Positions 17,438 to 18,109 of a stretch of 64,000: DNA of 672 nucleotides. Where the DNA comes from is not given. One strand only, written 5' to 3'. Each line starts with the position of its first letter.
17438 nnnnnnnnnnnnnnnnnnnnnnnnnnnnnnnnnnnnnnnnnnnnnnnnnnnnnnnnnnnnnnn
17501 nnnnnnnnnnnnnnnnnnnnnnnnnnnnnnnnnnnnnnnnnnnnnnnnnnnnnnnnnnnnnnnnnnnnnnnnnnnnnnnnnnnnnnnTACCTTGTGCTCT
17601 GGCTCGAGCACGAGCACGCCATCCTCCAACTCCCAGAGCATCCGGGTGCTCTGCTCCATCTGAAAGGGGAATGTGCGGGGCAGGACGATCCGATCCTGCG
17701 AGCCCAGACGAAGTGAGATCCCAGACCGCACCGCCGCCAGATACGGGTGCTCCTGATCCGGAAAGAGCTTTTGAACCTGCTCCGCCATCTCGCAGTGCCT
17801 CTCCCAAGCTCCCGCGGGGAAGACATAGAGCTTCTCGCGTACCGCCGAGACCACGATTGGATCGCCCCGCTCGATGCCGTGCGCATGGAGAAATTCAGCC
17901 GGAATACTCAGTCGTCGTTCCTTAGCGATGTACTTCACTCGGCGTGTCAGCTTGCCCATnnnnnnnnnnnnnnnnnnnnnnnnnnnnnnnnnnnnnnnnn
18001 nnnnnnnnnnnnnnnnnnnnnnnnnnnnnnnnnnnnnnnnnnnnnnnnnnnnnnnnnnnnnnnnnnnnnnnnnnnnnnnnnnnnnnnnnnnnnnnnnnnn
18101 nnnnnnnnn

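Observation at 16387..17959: Chimeric MraZ/AbrB-like + ParB/Srx-HTH protein co-transcribed with a Nudix hydrolase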

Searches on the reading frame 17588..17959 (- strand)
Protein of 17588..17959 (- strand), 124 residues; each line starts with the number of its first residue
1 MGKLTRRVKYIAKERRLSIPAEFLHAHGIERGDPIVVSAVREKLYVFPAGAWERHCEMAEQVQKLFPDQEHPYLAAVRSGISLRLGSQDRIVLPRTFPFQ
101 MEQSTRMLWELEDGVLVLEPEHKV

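Call 43: search_solved_structures(query=A2, max_evalue=10, show_alignments=3)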
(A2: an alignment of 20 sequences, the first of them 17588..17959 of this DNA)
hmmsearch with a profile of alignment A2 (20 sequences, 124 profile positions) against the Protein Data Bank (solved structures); distinct sequences matched with E-value up to 10: 1.
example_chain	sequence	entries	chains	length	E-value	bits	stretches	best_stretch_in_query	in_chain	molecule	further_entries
7kzm_P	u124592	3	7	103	0.59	13.5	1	47-106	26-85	Dynein light chain 10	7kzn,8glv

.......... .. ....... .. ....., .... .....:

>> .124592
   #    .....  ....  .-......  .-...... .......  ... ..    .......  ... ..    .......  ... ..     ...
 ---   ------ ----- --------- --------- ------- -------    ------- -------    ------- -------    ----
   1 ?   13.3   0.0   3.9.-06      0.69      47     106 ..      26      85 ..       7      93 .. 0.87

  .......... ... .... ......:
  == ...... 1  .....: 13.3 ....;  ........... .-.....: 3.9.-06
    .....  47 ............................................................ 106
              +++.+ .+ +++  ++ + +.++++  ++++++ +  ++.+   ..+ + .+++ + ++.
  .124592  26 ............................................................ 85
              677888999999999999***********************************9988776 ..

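Call 47: search_protein_representatives(alignment_id=A2)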
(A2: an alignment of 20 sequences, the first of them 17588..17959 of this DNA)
Query: 20 sequences, 124 profile positions. Proteins with E-value up to 0.001 (for the whole library): 14; up to 1e-10: 4; up to 1e-30: 3. The best 14 are listed.
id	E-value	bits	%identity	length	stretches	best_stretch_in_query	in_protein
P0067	1.1e-54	199.9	-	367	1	1-123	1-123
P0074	1.0e-45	171.0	-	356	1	1-123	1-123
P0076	3.5e-31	124.1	-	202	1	1-122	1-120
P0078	2.3e-21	92.3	-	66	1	1-60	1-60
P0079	9.4e-10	54.9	-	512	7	9-95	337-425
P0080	6.8e-09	52.1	-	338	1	1-119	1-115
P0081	1.2e-08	51.3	-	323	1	1-120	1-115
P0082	3.7e-07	46.5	-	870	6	8-39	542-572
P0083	1.1e-06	44.9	-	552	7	9-74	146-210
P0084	2.0e-05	40.9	-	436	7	10-27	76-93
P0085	6.1e-05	39.3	-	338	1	1-119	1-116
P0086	8.2e-05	38.9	-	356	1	1-120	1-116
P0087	1.7e-04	37.9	-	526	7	13-39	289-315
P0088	5.4e-04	36.3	-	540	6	10-89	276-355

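Call 48: search_protein_families(library=pfam, proteins=[P0080, P0081, P0085, P0086, P0079, P0082, P0083, P0084, P0087, P0088], max_evalue=0.01)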
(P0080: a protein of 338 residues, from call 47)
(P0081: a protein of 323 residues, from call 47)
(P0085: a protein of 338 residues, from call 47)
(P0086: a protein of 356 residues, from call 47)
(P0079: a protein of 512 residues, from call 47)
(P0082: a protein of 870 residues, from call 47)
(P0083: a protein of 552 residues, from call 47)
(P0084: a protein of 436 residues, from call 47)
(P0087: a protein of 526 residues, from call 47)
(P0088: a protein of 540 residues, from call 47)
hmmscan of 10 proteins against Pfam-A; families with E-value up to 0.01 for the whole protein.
P0080 (338 aa): 1 family
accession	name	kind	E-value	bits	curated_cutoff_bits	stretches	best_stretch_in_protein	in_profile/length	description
PF02195.25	ParB_N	-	0.0019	18.6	26.3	1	195-243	29-79/95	ParB N-terminal domain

P0081 (323 aa): 1 family
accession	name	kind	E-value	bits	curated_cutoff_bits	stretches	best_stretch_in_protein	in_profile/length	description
PF02195.25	ParB_N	-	0.0065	16.9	26.3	0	189-234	30-77/95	ParB N-terminal domain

P0085 (338 aa): 1 family
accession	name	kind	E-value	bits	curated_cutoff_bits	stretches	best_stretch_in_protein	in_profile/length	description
PF02195.25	ParB_N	-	0.0074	16.8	26.3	0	203-250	29-78/95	ParB N-terminal domain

P0086 (356 aa): 0 families

P0079 (512 aa): 2 families
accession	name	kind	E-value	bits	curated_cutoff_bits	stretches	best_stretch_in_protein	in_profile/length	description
PF11974.14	bMG3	-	0.00012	22.4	34.9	0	47-93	12-57/103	Bacterial alpha-2-macroglobulin MG3 domain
PF22580.2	KYNU_C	-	0.0075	16.7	27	0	324-361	27-63/90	Kynureninase C-terminal domain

P0082 (870 aa): 1 family
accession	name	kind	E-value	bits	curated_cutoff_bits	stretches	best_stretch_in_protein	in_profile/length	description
PF18229.6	GcnA_N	-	0.0022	18.5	27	0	608-635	6-33/79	N-acetyl-beta-D-glucosaminidase N-terminal domain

P0083 (552 aa): 3 families
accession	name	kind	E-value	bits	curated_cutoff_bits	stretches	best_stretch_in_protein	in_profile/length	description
PF23567.2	Ubiquitin_IARS1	-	1.5e-06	28.6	22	0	247-283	39-75/92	Isoleucine--tRNA ligase, cytoplasmic, ubiquitin-like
PF18229.6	GcnA_N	-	7.8e-06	26.4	27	0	155-175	10-30/79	N-acetyl-beta-D-glucosaminidase N-terminal domain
PF17816.7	PDZ_4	-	0.00033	21.3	23.1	0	367-406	60-99/114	PDZ domain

P0084 (436 aa): 0 families

P0087 (526 aa): 1 family
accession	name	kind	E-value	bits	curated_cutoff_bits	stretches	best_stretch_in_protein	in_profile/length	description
PF09935.14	DUF2167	-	2.8e-05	23.9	25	0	318-377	58-116/238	Protein of unknown function (DUF2167)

P0088 (540 aa): 2 families
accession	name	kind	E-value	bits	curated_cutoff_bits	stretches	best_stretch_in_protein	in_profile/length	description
PF23567.2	Ubiquitin_IARS1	-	9.2e-05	22.9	22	0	264-294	39-70/92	Isoleucine--tRNA ligase, cytoplasmic, ubiquitin-like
PF11974.14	bMG3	-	0.0038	17.6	34.9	0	107-180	9-79/103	Bacterial alpha-2-macroglobulin MG3 domain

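Call 50: find_encoding_contigs(protein=P0081, flank=6000, max_places=3)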
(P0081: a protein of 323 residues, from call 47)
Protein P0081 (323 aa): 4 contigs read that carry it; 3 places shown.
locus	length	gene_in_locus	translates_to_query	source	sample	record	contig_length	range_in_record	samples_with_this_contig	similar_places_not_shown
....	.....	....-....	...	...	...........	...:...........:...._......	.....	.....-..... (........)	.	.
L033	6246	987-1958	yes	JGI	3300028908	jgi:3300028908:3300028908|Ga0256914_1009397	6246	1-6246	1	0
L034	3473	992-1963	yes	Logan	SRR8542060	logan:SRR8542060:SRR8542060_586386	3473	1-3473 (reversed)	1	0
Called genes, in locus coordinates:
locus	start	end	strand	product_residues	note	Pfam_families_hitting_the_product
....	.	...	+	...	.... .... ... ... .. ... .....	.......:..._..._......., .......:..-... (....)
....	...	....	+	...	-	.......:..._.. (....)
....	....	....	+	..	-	-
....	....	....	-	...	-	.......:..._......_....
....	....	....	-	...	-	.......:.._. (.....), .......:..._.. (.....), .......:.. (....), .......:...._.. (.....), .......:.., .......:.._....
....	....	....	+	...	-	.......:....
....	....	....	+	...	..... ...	-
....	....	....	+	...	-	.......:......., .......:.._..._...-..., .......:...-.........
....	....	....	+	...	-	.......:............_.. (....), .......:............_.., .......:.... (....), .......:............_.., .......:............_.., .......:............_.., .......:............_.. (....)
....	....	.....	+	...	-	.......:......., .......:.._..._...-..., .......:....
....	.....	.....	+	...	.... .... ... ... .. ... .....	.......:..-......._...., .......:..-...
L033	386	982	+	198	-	PF03918:CcmH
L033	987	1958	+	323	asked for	-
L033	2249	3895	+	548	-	PF00069:Pkinase, PF07714:PK_Tyr_Ser-Thr, PF03781:FGE-sulfatase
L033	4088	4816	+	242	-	PF03141:Methyltransf_29 (weak), PF13489:Methyltransf_23, PF07021:MetW (weak), PF13847:Methyltransf_31, PF08241:Methyltransf_11, PF13649:Methyltransf_25, PF08242:Methyltransf_12 (weak)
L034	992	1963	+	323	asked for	-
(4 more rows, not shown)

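Call 51: find_encoding_contigs(protein=P0086, flank=6000, max_places=3)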
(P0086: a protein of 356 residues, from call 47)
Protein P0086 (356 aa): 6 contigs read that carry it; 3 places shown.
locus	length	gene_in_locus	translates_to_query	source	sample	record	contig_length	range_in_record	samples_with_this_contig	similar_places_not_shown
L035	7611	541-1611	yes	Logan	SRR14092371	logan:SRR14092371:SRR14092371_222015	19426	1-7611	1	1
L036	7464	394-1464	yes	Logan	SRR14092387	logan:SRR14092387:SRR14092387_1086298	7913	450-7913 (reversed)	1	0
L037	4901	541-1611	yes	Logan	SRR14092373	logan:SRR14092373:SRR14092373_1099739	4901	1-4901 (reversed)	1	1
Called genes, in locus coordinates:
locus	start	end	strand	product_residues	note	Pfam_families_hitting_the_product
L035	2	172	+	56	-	?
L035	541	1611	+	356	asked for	-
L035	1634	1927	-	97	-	PF02604:PhdYeFM_antitox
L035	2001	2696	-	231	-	PF13398:Peptidase_M50B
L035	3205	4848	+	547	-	PF00069:Pkinase, PF07714:PK_Tyr_Ser-Thr, PF03781:FGE-sulfatase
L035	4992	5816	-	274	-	PF00561:Abhydrolase_1, PF12146:Hydrolase_4 (weak), PF02089:Palm_thioest, PF05057:DUF676, PF07819:PGAP1, PF02450:LCAT (weak), PF24096:DUF7379 (weak)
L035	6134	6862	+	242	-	PF03141:Methyltransf_29 (weak), PF13489:Methyltransf_23, PF01209:Ubie_methyltran (weak), PF08241:Methyltransf_11, PF08242:Methyltransf_12, PF13649:Methyltransf_25, PF13847:Methyltransf_31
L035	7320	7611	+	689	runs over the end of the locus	PF00691:OmpA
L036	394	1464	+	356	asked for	-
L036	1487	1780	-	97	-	PF02604:PhdYeFM_antitox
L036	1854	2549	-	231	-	PF13398:Peptidase_M50B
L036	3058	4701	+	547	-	PF00069:Pkinase, PF07714:PK_Tyr_Ser-Thr, PF03781:FGE-sulfatase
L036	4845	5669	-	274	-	PF00561:Abhydrolase_1, PF12146:Hydrolase_4 (weak), PF02089:Palm_thioest, PF05057:DUF676, PF07819:PGAP1, PF02450:LCAT (weak), PF24096:DUF7379 (weak)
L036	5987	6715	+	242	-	PF03141:Methyltransf_29 (weak), PF13489:Methyltransf_23, PF01209:Ubie_methyltran (weak), PF08241:Methyltransf_11, PF08242:Methyltransf_12, PF13649:Methyltransf_25, PF13847:Methyltransf_31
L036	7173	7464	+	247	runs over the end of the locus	?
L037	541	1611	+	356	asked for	-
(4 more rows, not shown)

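Call 59: search_protein_families(library=pfam, alignment_id=A2, max_evalue=1)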
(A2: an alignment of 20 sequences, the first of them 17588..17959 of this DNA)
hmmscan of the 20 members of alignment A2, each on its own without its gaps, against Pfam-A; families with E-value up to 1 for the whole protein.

A. member 1, window:17588-17959:- (124 aa): 3 families
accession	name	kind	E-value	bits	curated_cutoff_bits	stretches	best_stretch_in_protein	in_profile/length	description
PF04014.23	MazE_antitoxin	-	4.8e-05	23.7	24.7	1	16-48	9-42/48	Antidote-toxin recognition MazE, bacterial antitoxin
PF02381.23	MraZ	-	0.0061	17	23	1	16-58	15-55/72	MraZ protein, putative antitoxin-like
PF00494.24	SQS_PSY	-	0.16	12.1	26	1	5-69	158-225/263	Squalene/phytoene synthase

B. families by the number of members that match (of 20 scanned): 9 families
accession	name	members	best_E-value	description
PF04014.23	MazE_antitoxin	15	1.9e-05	Antidote-toxin recognition MazE, bacterial antitoxin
PF02381.23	MraZ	11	2.7e-05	MraZ protein, putative antitoxin-like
PF02362.26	B3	3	0.17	B3 DNA binding domain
PF08402.16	TOBE_2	2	0.026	TOBE domain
PF23671.1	HTH_70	1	0.043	HTH 3-helical bundle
PF23054.1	UBA_N4BP1_C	1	0.14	N4BP1, C-terminal UBA domain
PF00962.28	A_deaminase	1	0.15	Adenosine deaminase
PF23125.1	Xre-MbcA-ParS_M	1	0.15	Antitoxin Xre/MbcA/ParS-like, middle domain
PF00494.24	SQS_PSY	1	0.16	Squalene/phytoene synthase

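Call 71: find_homologous_proteins(query=P0081, max_evalue=0.001)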
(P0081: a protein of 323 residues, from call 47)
Query P0081 (323 aa): 4 proteins with E <= 0.001 among 8000 candidates.
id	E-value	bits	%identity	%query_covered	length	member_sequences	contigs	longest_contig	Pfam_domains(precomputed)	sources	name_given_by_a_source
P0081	3.6e-206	702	100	100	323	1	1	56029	-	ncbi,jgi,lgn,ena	-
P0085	8.1e-78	280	51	99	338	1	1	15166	-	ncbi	-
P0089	1.6e-54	203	43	99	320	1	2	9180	-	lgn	-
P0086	3.5e-47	179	37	98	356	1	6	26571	-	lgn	-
